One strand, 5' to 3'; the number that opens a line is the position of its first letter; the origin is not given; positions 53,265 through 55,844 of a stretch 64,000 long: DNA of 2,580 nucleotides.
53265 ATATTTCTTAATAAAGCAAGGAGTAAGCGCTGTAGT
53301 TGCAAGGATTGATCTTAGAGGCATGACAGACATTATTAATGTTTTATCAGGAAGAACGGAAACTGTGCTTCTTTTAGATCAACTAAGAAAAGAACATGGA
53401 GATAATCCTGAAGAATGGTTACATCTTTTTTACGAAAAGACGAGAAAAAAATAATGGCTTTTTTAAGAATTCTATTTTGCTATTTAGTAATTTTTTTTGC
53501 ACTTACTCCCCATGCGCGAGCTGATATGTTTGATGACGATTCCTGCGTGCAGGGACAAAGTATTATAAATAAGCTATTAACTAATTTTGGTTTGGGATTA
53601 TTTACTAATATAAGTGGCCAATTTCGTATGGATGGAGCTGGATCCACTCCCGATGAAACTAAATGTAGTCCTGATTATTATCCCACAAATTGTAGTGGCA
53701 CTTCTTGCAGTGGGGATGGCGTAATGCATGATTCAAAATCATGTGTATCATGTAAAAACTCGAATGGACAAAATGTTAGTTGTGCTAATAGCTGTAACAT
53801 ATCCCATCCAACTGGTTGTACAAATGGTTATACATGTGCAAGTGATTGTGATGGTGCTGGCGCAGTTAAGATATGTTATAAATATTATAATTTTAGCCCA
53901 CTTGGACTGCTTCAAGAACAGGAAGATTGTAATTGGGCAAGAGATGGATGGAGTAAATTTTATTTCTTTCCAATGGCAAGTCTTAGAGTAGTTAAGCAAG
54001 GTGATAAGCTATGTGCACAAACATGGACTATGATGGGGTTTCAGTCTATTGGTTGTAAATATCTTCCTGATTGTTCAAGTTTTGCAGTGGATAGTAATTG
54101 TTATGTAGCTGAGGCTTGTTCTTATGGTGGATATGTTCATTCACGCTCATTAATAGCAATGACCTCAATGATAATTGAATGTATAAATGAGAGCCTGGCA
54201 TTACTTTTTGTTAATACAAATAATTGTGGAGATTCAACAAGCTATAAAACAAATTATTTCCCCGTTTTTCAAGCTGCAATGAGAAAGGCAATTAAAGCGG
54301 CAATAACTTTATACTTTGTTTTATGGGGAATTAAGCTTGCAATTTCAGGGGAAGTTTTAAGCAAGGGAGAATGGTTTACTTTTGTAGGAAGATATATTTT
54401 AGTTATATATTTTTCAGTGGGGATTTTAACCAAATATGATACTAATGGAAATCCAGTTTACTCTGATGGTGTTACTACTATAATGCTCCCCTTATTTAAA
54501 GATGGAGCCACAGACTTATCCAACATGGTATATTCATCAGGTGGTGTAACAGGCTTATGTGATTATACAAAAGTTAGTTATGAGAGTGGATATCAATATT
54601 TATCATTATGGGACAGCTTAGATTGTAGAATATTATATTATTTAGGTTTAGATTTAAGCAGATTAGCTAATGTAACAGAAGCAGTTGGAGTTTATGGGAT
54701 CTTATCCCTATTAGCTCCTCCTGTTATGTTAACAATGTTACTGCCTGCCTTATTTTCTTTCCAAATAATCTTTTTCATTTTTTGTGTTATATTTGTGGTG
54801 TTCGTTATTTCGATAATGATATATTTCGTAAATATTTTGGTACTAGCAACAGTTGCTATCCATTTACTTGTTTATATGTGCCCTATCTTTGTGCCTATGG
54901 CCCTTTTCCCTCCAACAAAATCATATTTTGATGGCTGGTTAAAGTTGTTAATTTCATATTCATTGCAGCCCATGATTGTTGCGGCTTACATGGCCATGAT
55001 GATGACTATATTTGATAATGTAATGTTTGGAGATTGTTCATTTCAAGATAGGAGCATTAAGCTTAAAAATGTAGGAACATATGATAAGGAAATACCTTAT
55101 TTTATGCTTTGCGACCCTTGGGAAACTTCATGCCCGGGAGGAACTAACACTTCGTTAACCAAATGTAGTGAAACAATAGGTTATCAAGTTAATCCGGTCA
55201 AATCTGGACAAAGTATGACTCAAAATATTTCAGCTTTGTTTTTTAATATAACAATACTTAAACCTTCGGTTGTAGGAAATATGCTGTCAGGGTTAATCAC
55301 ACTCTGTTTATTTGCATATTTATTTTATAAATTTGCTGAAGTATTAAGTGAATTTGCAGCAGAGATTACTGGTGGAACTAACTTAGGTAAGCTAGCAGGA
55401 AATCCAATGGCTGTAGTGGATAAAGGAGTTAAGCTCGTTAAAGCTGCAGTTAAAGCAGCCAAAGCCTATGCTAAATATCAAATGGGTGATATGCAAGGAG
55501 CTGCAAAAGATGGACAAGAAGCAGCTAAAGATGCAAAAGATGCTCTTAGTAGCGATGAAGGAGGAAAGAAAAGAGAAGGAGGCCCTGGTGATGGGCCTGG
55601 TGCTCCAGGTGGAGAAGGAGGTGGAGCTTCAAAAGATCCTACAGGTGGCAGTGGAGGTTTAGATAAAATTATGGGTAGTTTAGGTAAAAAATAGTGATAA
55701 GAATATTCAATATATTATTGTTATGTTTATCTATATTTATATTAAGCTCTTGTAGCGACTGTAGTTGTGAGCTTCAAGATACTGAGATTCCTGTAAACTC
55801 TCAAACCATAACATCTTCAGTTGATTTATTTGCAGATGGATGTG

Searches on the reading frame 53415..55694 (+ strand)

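Call 18: search_protein_families(library=pfam, proteins=[window:53415-55694:+], max_evalue=0.001)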
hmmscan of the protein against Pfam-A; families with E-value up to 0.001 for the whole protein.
window:53415-55694:+ (759 aa): 1 family
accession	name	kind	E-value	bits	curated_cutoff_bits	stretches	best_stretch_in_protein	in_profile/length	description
PF04610.19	TrbL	-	4.8e-13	49.8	25.9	1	297-537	1-184/215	TrbL/VirB6 plasmid conjugal transfer protein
